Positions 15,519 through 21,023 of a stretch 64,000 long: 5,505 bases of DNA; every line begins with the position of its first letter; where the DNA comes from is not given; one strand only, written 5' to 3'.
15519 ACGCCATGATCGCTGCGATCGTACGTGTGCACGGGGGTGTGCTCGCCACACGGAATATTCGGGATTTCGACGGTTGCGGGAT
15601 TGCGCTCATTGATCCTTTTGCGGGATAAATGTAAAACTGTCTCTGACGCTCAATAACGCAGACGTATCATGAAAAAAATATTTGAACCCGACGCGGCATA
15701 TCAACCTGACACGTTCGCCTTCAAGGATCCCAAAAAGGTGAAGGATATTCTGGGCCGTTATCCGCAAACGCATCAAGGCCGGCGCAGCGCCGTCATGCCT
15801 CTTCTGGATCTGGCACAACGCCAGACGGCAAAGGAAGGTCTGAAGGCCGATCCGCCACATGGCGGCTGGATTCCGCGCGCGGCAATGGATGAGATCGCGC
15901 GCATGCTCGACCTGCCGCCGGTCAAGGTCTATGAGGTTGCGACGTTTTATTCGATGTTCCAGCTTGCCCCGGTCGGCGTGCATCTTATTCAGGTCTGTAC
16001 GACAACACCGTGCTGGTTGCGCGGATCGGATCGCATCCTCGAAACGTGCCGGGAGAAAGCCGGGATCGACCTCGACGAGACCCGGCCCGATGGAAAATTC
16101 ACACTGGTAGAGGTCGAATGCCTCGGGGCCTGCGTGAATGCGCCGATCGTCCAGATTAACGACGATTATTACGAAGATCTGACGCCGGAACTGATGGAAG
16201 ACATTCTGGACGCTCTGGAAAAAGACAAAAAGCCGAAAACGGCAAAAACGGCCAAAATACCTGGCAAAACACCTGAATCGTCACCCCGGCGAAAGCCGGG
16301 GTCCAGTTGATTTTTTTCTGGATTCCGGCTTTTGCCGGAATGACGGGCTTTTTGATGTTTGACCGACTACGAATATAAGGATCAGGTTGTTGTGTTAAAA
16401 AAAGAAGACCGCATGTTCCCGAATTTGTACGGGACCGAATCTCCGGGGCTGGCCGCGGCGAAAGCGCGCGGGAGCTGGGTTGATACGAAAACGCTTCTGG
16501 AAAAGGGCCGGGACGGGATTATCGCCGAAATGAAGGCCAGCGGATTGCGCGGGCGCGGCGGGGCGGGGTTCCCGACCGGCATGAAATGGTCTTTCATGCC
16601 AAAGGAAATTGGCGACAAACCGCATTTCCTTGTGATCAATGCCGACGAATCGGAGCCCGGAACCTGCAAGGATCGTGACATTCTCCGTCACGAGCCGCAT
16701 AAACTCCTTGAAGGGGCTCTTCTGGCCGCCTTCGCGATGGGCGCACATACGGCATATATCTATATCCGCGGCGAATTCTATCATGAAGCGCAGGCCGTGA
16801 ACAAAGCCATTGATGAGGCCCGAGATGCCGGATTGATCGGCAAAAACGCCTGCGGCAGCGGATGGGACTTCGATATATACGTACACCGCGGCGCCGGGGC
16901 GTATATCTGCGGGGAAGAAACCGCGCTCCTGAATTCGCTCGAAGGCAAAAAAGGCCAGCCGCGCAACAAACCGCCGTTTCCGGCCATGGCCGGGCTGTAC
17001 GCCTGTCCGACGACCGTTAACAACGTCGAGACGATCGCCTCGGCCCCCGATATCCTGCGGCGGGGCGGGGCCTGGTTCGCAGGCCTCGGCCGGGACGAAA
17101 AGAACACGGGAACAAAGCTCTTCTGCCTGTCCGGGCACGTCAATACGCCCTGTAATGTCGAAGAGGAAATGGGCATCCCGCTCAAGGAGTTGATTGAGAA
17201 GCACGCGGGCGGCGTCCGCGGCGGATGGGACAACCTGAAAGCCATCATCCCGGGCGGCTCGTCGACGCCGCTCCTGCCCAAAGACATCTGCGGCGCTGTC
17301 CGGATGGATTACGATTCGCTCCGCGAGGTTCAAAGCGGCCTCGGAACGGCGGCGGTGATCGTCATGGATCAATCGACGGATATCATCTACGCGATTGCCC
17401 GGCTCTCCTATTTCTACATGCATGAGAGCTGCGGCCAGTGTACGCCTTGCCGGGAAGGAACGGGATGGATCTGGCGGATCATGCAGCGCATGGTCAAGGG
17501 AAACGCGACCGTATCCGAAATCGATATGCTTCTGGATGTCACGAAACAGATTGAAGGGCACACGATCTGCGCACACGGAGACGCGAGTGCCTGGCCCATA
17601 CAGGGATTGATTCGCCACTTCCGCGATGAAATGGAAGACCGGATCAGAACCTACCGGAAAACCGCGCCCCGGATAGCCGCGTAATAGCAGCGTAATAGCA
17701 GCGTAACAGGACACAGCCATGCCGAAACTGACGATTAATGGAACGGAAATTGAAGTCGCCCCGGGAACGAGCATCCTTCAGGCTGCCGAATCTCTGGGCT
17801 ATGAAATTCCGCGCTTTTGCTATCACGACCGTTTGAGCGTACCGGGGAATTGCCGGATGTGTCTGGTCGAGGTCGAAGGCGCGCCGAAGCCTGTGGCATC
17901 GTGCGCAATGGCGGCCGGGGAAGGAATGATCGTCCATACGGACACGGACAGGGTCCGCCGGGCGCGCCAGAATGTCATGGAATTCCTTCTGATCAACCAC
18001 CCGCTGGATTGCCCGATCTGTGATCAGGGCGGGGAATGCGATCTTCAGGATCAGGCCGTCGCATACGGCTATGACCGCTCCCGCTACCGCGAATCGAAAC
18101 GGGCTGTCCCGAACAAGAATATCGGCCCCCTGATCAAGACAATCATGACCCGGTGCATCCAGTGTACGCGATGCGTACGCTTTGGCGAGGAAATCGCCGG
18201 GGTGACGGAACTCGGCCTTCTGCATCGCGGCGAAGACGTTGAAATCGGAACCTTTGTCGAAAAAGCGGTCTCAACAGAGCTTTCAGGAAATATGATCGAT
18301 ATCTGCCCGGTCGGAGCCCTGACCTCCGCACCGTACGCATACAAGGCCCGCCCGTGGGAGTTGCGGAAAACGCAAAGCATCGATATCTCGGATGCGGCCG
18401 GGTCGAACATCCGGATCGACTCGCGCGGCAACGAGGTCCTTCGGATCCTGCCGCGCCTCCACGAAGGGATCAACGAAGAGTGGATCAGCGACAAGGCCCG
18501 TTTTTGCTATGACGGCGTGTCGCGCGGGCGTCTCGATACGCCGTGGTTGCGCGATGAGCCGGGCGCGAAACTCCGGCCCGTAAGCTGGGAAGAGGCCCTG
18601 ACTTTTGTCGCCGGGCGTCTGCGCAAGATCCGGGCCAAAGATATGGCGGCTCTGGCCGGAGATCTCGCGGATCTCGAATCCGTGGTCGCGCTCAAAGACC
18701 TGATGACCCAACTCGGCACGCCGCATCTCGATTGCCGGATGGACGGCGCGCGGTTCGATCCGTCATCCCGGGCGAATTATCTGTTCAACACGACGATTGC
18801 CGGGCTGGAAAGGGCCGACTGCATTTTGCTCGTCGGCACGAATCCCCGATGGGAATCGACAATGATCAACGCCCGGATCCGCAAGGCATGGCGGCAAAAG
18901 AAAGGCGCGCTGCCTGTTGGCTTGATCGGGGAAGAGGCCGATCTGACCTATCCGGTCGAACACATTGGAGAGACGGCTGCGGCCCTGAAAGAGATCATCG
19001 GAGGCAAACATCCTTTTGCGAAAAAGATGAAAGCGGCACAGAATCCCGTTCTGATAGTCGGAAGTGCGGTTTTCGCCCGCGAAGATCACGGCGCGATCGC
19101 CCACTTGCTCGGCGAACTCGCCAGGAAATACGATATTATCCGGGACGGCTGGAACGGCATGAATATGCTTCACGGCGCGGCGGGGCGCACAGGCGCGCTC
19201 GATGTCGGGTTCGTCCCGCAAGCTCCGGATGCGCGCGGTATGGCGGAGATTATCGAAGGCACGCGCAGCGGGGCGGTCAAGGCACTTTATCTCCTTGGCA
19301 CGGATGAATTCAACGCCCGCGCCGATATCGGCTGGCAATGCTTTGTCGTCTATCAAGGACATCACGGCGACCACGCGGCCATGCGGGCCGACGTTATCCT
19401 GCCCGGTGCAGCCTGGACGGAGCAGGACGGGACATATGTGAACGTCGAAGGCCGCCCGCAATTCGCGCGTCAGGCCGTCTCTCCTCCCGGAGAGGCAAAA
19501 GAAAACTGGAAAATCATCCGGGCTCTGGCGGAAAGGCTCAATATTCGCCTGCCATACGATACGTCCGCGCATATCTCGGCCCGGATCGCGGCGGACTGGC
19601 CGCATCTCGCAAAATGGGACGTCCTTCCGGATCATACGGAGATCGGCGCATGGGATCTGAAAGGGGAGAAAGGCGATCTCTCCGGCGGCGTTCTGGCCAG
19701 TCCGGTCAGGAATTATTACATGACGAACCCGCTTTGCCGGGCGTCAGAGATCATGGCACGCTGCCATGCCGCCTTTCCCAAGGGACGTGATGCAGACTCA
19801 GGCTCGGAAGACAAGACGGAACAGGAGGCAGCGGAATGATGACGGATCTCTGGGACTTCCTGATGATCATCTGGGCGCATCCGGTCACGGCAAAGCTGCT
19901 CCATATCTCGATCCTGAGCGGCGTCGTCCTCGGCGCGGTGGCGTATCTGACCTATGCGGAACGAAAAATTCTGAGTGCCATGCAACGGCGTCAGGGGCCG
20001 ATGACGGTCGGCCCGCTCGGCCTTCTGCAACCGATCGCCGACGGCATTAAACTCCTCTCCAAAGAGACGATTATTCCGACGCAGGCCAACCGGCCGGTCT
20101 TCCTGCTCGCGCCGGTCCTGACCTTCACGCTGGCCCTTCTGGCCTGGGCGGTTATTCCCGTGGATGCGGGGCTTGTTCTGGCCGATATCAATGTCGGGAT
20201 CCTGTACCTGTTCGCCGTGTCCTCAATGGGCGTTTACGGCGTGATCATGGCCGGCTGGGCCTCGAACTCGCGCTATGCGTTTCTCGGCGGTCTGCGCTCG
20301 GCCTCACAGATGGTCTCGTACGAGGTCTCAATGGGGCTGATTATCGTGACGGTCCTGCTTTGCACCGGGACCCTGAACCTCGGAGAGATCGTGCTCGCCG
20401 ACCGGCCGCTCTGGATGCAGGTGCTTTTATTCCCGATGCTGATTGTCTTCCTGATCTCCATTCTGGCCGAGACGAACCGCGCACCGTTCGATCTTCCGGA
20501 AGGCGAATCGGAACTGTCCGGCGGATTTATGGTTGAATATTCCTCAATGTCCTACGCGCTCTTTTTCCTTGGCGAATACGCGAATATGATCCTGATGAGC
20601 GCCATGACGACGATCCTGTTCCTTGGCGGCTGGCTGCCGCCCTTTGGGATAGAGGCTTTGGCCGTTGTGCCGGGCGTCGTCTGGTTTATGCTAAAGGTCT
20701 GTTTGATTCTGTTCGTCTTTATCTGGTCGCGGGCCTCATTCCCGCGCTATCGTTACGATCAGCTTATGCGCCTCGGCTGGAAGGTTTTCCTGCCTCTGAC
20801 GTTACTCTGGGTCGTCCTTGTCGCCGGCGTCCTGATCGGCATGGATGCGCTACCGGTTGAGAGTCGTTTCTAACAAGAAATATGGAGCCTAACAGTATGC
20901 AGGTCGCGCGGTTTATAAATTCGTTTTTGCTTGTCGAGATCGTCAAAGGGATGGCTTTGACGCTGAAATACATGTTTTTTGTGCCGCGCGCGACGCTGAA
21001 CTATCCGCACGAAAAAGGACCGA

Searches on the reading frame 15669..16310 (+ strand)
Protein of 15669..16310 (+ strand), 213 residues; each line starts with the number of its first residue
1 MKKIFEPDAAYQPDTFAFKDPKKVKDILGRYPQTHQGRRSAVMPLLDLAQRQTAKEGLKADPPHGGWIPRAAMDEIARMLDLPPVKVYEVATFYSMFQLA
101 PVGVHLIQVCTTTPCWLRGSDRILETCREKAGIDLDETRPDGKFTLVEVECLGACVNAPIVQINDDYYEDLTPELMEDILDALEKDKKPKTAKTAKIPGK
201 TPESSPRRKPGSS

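Call 18: search_protein_families(library=pfam, proteins=[window:15669-16310:+], max_evalue=0.0001)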
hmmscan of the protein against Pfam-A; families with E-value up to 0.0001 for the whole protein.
window:15669-16310:+ (213 aa): 1 family
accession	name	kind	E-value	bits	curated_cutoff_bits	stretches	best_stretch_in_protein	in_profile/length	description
PF01257.25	2Fe-2S_thioredx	-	1.3e-54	184.4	24.8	1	26-183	3-144/145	Thioredoxin-like [2Fe-2S] ferredoxin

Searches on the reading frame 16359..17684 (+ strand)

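Call 18: search_protein_families(library=pfam, proteins=[window:16359-17684:+], max_evalue=0.0001)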
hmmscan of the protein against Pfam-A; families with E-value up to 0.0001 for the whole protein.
window:16359-17684:+ (441 aa): 4 families
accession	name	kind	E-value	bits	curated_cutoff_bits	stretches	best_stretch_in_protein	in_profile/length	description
PF01512.22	Complex1_51K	-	5e-49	166.5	31.2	1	59-229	2-148/150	Nuo51 FMN-binding domain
PF10589.14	NADH_4Fe-4S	-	5.1e-32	110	23.5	1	346-427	3-84/85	NADH-ubiquinone oxidoreductase-F iron-sulfur binding region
PF22461.2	SLBB_2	-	6.7e-17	61.8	27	1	253-335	1-79/79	SLBB domain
PF10531.15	SLBB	-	6.1e-07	29.6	27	1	255-303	2-52/55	SLBB domain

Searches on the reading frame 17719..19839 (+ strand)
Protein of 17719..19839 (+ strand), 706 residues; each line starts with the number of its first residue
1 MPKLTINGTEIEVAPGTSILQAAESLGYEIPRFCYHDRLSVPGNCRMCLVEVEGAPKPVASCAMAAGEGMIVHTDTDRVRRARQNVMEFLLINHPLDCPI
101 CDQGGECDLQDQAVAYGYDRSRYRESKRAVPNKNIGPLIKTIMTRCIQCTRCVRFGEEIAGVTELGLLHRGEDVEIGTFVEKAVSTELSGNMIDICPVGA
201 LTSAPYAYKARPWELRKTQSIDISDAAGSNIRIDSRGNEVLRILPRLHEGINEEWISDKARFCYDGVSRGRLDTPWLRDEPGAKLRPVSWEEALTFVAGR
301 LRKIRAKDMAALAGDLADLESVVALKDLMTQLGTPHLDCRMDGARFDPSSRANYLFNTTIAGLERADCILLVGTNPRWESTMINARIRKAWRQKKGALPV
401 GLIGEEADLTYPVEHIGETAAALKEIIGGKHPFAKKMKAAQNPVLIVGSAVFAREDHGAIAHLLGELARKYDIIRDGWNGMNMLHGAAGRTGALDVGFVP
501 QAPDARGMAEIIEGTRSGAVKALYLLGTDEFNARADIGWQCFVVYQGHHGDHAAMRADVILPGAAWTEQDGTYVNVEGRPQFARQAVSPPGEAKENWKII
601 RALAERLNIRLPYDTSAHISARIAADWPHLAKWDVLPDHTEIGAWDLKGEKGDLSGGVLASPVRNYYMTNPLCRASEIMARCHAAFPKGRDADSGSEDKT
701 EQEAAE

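Call 18: search_protein_families(library=pfam, proteins=[window:17719-19839:+], max_evalue=0.0001)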
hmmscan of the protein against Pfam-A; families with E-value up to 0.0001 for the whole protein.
window:17719-19839:+ (706 aa): 7 families
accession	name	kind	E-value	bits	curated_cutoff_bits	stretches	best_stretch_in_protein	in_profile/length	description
PF00384.28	Molybdopterin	-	3.2e-100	336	24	1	271-606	1-353/353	Molybdopterin oxidoreductase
PF22117.2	Fer4_Nqo3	-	3.1e-33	114.2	27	1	136-202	1-67/67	NADH-quinone oxidoreductase subunit 3, ferredoxin-like domain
PF22151.2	Fer4_NDSU1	-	5.7e-28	96.6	23.8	1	215-265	1-51/51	NADH-ubiquinone oxidoreductase NDSU1/NuoG-like, 4Fe-4S domain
PF13510.11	Fer2_4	-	3.3e-18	65.9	22.8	1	4-76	6-81/82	2Fe-2S iron-sulfur cluster binding domain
PF10588.14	NADH-G_4Fe-4S_3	-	9.9e-18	63.8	27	1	83-122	1-40/40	NADH-ubiquinone oxidoreductase-G iron-sulfur binding region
PF09326.16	NADH_dhqG_C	-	4.4e-11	43.7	25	1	647-682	16-51/51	NADH-ubiquinone oxidoreductase subunit G, C-terminal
PF00111.32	Fer2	-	7.5e-09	35.9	21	1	5-54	2-50/77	2Fe-2S iron-sulfur cluster binding domain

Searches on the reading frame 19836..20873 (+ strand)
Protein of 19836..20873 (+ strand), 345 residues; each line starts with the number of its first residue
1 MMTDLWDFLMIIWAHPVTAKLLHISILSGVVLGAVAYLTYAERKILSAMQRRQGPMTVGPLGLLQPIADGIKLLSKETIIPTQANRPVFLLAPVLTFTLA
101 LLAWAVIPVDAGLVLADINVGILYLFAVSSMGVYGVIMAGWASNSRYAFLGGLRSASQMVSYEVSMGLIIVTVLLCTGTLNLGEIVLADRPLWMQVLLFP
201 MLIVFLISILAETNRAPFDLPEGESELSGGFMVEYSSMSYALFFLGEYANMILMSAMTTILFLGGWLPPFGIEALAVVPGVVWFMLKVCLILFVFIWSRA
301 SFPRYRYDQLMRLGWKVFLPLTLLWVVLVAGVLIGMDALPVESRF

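Call 18: search_protein_families(library=pfam, proteins=[window:19836-20873:+], max_evalue=0.0001)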
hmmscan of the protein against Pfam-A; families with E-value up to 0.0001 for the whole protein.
window:19836-20873:+ (345 aa): 1 family
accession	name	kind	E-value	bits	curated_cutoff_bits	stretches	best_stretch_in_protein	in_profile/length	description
PF00146.26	NADHdh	-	7.8e-126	419.9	27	1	25-330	4-298/298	NADH dehydrogenase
